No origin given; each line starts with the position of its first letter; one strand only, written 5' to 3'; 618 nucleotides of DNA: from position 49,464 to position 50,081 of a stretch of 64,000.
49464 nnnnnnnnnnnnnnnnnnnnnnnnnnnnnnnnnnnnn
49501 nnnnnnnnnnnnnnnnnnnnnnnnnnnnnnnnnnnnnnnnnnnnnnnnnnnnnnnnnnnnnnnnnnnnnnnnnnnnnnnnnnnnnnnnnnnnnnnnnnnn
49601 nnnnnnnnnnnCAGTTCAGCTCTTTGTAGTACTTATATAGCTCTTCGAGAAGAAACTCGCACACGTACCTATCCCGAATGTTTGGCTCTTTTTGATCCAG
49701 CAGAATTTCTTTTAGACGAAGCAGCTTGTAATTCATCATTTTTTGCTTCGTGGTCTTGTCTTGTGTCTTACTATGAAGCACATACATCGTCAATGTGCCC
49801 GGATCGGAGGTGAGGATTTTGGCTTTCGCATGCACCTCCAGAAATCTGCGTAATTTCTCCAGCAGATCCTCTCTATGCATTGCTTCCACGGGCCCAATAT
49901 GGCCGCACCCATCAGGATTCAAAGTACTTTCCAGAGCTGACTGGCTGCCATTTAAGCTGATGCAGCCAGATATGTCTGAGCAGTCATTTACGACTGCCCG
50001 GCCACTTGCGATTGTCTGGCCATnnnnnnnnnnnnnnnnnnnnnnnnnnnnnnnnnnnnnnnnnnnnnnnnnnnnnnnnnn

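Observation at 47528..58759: Peptide ABC transporter operon split by a 7TMR-DISM phosphatase paralog and an oppositely oriented leuA-like gene; the phosphatase is translationally chained to oppDF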

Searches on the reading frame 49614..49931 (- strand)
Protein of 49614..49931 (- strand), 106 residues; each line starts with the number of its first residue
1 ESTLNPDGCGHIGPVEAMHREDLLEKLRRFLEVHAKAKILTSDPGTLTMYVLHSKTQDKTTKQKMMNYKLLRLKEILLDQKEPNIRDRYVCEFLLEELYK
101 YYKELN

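Call 21: find_homologous_proteins(query=window:49614-49931:-, max_evalue=0.01)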
Query seq(106 aa) (106 aa): 10 proteins with E <= 0.01 among 12 candidates.
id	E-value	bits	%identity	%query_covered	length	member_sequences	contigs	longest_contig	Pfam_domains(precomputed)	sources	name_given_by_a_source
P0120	8.9e-64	230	100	100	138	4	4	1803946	-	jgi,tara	tara:strand:+ start:135 stop:551 length:417 start_codon:yes stop_codon:yes gene_type:complete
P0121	5.1e-49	183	99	84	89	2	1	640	-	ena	-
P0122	1.3e-47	178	83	96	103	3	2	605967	-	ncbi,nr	ncbi:MAG: hypothetical protein CMN77_16185 [Spirochaetaceae bacterium]|nr:hypothetical protein [Spir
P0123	2.3e-42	161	86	87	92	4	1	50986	-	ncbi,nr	ncbi:MAG: hypothetical protein CMF59_02295 [Leptospiraceae bacterium]|nr:hypothetical protein [Lepto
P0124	4.7e-42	160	74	100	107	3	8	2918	-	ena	-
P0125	8.9e-42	159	88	84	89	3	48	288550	-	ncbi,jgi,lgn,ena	-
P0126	5.9e-40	153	80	83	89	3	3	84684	-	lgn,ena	-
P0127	5.1e-39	150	84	84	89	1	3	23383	-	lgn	-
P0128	1.6e-37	146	80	84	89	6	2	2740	-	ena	-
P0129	8.7e-27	111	81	65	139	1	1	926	-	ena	-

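Call 23: find_encoding_contigs(protein=P0125, flank=10000, max_places=4)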
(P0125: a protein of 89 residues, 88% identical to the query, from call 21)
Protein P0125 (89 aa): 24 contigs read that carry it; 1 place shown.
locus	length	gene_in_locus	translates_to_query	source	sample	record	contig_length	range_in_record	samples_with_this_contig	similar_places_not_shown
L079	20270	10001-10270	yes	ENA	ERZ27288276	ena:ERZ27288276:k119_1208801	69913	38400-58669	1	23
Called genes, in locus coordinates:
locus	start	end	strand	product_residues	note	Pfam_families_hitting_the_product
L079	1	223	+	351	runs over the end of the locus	PF00528:BPD_transp_1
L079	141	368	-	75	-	-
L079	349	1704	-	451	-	PF00682:HMGL-like, PF22615:IPMS_D2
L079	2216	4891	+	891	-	PF07719:TPR_2 (faint), PF13414:TPR_11 (faint), PF00672:HAMP, PF07228:SpoIIE, PF13181:TPR_8 (faint), PF13432:TPR_16 (weak), PF14559:TPR_19 (weak), PF14559:TPR_19 (weak), +5 more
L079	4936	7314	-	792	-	PF00990:GGDEF (weak), PF00563:EAL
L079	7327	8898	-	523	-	PF00015:MCPsignal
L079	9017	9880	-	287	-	PF03446:NAD_binding_2, PF14833:NAD_binding_11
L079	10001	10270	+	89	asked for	-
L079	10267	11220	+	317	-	PF00005:ABC_tran, PF13304:AAA_21 (weak), PF08352:oligo_HPY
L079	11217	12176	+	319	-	PF00005:ABC_tran, PF08352:oligo_HPY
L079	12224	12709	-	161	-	-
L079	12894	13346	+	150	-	PF14588:YjgF_endoribonc, PF01042:Ribonuc_L-PSP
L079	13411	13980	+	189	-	-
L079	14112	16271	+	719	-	-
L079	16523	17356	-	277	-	PF00300:His_Phos_1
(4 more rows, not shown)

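Call 24: find_encoding_contigs(protein=P0123, flank=10000, max_places=3)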
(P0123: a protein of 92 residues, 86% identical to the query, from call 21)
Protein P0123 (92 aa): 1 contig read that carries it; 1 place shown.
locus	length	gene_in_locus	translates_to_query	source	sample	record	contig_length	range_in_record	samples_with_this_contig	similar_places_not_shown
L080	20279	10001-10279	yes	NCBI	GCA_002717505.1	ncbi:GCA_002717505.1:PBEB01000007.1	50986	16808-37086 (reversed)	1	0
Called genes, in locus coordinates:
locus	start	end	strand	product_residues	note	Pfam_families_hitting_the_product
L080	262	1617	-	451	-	-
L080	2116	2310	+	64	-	-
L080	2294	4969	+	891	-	-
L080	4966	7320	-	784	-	PF00563:EAL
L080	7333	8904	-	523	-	PF00015:MCPsignal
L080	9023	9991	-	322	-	PF02737:3HCDH_N (faint), PF03446:NAD_binding_2, PF03807:F420_oxidored, PF13241:NAD_binding_7 (faint), PF14833:NAD_binding_11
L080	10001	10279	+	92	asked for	-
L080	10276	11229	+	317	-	-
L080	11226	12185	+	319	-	PF00005:ABC_tran, PF02463:SMC_N (faint), PF08352:oligo_HPY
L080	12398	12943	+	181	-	-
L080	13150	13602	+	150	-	-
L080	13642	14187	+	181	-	-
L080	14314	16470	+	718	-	-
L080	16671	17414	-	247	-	PF00300:His_Phos_1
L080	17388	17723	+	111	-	PF09723:Zn_ribbon_8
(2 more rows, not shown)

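Call 25: find_encoding_contigs(protein=P0126, flank=10000, max_places=3)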
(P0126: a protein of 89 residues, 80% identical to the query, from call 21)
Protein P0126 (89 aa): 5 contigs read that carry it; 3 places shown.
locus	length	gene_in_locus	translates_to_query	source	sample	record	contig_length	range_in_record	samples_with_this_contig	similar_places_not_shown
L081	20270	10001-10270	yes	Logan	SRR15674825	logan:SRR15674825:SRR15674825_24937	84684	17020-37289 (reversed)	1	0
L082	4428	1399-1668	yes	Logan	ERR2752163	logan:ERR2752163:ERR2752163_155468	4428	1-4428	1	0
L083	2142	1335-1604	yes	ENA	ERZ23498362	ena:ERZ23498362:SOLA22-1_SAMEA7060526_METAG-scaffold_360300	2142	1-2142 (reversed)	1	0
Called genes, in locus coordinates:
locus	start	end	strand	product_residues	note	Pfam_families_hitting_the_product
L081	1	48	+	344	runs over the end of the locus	PF00528:BPD_transp_1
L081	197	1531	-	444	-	PF00682:HMGL-like, PF22615:IPMS_D2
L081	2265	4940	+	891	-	PF00672:HAMP, PF13371:TPR_9 (faint), PF07228:SpoIIE, PF07719:TPR_2 (faint), PF13432:TPR_16 (weak), PF14559:TPR_19 (weak), PF25062:ARM_TT21_N (weak), PF14559:TPR_19 (weak), +7 more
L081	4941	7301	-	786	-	PF00563:EAL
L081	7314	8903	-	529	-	PF00015:MCPsignal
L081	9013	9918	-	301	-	PF02558:ApbA (weak), PF03446:NAD_binding_2, PF03807:F420_oxidored (weak), PF14833:NAD_binding_11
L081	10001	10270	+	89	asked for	-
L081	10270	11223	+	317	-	PF00005:ABC_tran, PF13304:AAA_21 (weak), PF08352:oligo_HPY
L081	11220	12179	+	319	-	PF00005:ABC_tran, PF02463:SMC_N (weak), PF08352:oligo_HPY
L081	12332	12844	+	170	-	PF00877:NLPC_P60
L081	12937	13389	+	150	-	PF14588:YjgF_endoribonc, PF01042:Ribonuc_L-PSP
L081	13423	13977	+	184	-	-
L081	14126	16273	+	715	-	-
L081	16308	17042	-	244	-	PF00300:His_Phos_1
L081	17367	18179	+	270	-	PF00459:Inositol_P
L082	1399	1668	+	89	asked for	-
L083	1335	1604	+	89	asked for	-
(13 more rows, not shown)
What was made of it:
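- On 2-isopropylmalate synthase (LeuA): The length is conserved at 444-451 aa in relatives (calls 23-25).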

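Call 26: find_encoding_contigs(protein=P0127, flank=10000, max_places=3)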
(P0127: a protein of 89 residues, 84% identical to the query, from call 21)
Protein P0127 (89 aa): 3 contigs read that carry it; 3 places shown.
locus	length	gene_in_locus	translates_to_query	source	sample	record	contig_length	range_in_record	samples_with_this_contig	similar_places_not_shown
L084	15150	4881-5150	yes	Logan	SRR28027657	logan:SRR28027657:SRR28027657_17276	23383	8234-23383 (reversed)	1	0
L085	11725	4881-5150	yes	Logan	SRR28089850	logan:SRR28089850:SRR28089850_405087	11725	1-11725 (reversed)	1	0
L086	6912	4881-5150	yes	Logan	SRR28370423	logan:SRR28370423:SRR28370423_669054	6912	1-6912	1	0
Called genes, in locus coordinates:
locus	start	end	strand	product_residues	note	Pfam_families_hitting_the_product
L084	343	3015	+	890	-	PF00515:TPR_1 (faint), PF13414:TPR_11 (faint), PF13428:TPR_14 (faint), PF14559:TPR_19 (faint), PF12895:ANAPC3 (faint), PF00672:HAMP, PF13371:TPR_9 (faint), PF07228:SpoIIE, +6 more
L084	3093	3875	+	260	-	PF07588:DUF1554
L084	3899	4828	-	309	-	PF03446:NAD_binding_2, PF03807:F420_oxidored (weak), PF14833:NAD_binding_11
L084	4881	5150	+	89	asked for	-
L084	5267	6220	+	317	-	PF00005:ABC_tran, PF13304:AAA_21 (weak), PF08352:oligo_HPY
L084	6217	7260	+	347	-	PF00005:ABC_tran, PF08352:oligo_HPY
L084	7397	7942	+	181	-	PF00877:NLPC_P60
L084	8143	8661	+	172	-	PF14588:YjgF_endoribonc, PF01042:Ribonuc_L-PSP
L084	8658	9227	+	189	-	-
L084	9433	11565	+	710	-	-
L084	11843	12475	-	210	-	PF00300:His_Phos_1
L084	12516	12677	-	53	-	-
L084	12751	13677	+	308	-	PF00459:Inositol_P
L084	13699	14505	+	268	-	PF20108:DUF6498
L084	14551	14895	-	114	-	-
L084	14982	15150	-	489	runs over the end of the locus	PF00324:AA_permease, PF13520:AA_permease_2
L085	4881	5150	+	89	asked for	-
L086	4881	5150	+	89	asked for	-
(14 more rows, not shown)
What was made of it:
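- In L084 the small gene and oppD are 117 nt apart (call 26). L084 has a 117-nt gap (call 26).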

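Call 35: search_protein_families(library=pfam, proteins=[window:49614-49880:-], max_evalue=10)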
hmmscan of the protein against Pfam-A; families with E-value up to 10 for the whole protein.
window:49614-49880:- (89 aa): 1 family
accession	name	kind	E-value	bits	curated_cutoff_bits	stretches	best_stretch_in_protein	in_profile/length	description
PF17588.7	DUF5486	-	0.19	12.1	27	1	8-22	15-29/53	Family of unknown function (DUF5486)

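Call 41: predict_structure(alignment_id=A4)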
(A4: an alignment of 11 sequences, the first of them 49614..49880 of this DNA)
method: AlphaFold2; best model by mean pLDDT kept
length: 89 residues; sequences in the alignment: 11
mean_pLDDT: 71.8   pTM: 0.67
mean pLDDT of the five models: 71.8, 71.5, 70.3, 70.0, 66.7
residues with pLDDT >= 90: 9; 70-90: 48; 50-70: 15; < 50: 17
segments of 3 or more residues with pLDDT < 50: 21-24, 27-39
pLDDT, mean of each block of 10 residues (from residue 1): 80 68 47 48 75 84 82 91 72
secondary structure, 60 per line:
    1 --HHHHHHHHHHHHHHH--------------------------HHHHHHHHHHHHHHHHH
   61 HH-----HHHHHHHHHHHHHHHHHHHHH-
elements in order: H3-17 H44-62 H68-88
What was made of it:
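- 49611..49880 (-): Small gene, 89 aa, predicted three-helix protein from an unannotated family. Its stop shares one base with the oppD start. The 138-aa ORF 49611-50027 is an over-extension of this gene. Model pLDDT is 72 (call 41).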

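Call 46: fold_search(model_id=the predicted structure, library=pdb)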
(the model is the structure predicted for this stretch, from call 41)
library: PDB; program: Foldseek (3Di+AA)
matches with E <= 10: 17; with E <= 0.001: 0
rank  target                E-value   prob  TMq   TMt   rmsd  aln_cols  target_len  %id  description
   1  8akn_W                3.1e+00  0.03  0.21  0.07  16.2        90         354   14  Cryo-EM structure of the proline-rich antimicrobial peptide drosocin bound to the terminating ribosome (released 2023-03-08)
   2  1f45_B                3.1e+00  0.02  0.20  0.15  14.2       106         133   16  HUMAN INTERLEUKIN-12 (released 2001-06-20)
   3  1wwp_A                3.7e+00  0.08  0.31  0.25   8.3        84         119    7  Crystal structure of ttk003001694 from Thermus Thermophilus HB8 (released 2005-07-12)
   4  3a98_C                4.9e+00  0.20  0.44  0.28   6.1        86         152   15  Crystal structure of the complex of the interacting regions of DOCK2 and ELMO1 (released 2010-10-27)
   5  8bct_A                5.8e+00  0.16  0.32  0.53   3.0        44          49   27  X-ray crystal structure of a de novo selected helix-loop-helix heterodimer in a syn arrangement, 26alpha/26beta (released 2023-06-07)
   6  2im8_B                6.1e+00  0.09  0.40  0.33  10.5       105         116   10  X-Ray Crystal Structure of Protein yppE from Bacillus subtilis. Northeast Structural Genomics Consortium Target SR213. (released 2006-10-17)
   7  8iwh_Q                7.2e+00  0.10  0.44  0.30   8.9        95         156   12  Structure and characteristics of a photosystem II supercomplex containing monomeric LHCX and dimeric FCPII antennae fr (released 2023-10-25)
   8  8szb_A                7.6e+00  0.04  0.30  0.27  14.3        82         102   15  Cryo-EM Structure of NINJ2 Filament at 3.07 Angstrom Resolution (released 2023-06-14)
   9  8xi9                  8.1e+00  0.06  0.35  0.20   8.4        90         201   16  Crystal structure of FRB-FKBP fusion protein in complex with rapamycin (released 2024-08-07)
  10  4ivf_B                8.1e+00  0.04  0.28  0.12  13.3        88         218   10  Crystal structure of glutathione transferase homolog from Lodderomyces elongisporus, target EFI-501753, with two GSH p (released 2013-02-13)
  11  5od9_B                8.5e+00  0.08  0.41  0.41   8.8        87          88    9  Structure of the engineered metalloesterase MID1sc9 (released 2018-12-12)
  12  8umu_D                8.5e+00  0.07  0.34  0.13   6.0        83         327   12  Atomic model of the human CTF18-RFC-PCNA binary complex in the four-subunit binding state (state 3) (released 2024-05-08)
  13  2ip6                  8.5e+00  0.06  0.33  0.34  12.1        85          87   14  Crystal structure of PedB (released 2007-10-02)
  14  8q3i_H                9.0e+00  0.11  0.39  0.06  13.8        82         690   10  Mycobacterium smegmatis RNA polymerase in complex with HelD, SigA and RbpA in State I (released 2024-08-14)
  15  8umt_D                9.0e+00  0.07  0.35  0.13   6.0        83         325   12  Atomic model of the human CTF18-RFC-PCNA binary complex in the three-subunit binding state (state 2) (released 2024-05-08)
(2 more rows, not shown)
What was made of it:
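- Tried and rejected: The AlphaFold model (pLDDT 72) searched with Foldseek against PDB had a best E of 3.1, which is meaningless (calls 41, 46).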

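Call 67: search_solved_structures(query=A7, max_evalue=1)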
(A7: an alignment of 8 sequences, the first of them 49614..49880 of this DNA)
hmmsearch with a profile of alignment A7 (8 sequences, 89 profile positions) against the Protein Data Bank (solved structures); distinct sequences matched with E-value up to 1: 0.
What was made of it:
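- Tried and rejected: A PDB sequence profile search gave nothing (call 67).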

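Call 71: search_protein_representatives(alignment_id=A7)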
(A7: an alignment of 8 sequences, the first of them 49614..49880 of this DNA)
Query: 8 sequences, 89 profile positions. Proteins with E-value up to 0.001 (for the whole library): 22; up to 1e-10: 15; up to 1e-30: 1. The best 22 are listed.
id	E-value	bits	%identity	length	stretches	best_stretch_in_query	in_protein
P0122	4.7e-50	183.9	-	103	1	1-89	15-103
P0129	3.1e-25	104.3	-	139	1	1-53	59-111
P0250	1.2e-20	89.6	-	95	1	3-87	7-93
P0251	1.4e-20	89.4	-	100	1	3-85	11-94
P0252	3.6e-19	84.9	-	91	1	4-86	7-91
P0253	1.1e-18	83.3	-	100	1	6-86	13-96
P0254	2.8e-17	78.9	-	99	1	6-85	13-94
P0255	1.5e-13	66.9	-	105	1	6-85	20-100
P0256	2.4e-13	66.2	-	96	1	2-84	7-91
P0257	5.8e-13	65.0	-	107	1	3-88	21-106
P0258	6.5e-13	64.8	-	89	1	4-85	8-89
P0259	1.8e-12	63.5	-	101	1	6-86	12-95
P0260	5.2e-12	61.9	-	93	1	4-87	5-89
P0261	1.7e-11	60.3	-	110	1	6-84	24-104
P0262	2.9e-11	59.6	-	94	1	7-85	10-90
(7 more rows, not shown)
